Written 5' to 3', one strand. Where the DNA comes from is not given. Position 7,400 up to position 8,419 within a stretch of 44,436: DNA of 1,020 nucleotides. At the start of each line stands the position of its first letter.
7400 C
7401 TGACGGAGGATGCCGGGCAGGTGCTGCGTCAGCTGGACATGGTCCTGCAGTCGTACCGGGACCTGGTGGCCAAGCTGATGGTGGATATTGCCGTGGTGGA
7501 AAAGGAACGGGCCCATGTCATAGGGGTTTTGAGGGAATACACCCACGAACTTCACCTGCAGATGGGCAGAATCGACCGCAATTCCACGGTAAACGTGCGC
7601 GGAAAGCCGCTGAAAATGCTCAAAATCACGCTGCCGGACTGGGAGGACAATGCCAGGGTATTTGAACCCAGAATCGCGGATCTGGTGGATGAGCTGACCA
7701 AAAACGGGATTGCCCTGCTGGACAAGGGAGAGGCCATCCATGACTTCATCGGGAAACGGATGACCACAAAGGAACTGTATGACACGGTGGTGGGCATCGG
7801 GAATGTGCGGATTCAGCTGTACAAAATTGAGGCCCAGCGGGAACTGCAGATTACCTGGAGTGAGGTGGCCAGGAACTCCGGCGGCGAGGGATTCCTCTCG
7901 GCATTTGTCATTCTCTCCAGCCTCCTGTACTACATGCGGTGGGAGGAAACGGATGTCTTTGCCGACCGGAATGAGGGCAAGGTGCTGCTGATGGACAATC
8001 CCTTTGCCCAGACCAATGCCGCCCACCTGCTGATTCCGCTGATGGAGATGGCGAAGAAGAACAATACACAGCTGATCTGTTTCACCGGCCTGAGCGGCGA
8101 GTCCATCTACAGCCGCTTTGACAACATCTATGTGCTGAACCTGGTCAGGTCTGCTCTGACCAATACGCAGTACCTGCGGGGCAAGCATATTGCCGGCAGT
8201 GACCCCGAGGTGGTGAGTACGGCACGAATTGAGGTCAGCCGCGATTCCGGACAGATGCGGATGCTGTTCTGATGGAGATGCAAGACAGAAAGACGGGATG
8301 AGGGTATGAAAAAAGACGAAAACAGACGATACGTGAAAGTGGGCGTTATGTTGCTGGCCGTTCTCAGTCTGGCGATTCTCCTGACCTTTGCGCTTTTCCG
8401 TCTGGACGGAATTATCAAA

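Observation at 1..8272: SNF2 helicase coupled to a permuted (D-A-B-C) Wadjet/MksBEFG-like SMC-kleisin-KITE-Toprim cassette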

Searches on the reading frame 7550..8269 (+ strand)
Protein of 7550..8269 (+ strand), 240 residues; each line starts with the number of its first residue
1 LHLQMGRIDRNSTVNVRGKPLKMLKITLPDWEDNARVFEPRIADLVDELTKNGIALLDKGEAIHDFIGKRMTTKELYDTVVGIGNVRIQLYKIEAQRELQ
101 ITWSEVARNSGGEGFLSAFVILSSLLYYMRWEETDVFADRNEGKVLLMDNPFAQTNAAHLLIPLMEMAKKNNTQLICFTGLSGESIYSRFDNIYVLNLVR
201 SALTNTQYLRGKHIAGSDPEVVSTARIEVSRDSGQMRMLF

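Call 86: search_protein_representatives(protein=window:7550-8269:+)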
Query: 240 residues. Proteins with E-value up to 0.001 (for the whole library): 827; up to 1e-10: 475; up to 1e-30: 184. The best 150 are listed.
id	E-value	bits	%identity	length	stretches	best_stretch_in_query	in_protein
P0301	6.5e-124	428.2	79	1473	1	1-240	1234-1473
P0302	1.8e-100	351.5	65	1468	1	2-240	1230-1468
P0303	2.8e-100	350.9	67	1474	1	1-240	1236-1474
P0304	8.5e-99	346.1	64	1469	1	2-239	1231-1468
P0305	2.5e-96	338.0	64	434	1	2-231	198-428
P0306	1.4e-95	335.6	64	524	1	2-230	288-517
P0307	3.3e-95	334.4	63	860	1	1-232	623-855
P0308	2.1e-94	331.7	64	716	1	1-240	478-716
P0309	3.4e-92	324.5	63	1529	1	2-231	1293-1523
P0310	2.3e-90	318.5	62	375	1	2-230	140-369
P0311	1.1e-88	313.0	60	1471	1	1-231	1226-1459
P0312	9.3e-88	310.0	65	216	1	23-232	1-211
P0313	1.2e-87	309.7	59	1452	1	2-227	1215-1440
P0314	2.4e-87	308.6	59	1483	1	1-240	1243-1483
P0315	2.5e-87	308.6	61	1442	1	2-233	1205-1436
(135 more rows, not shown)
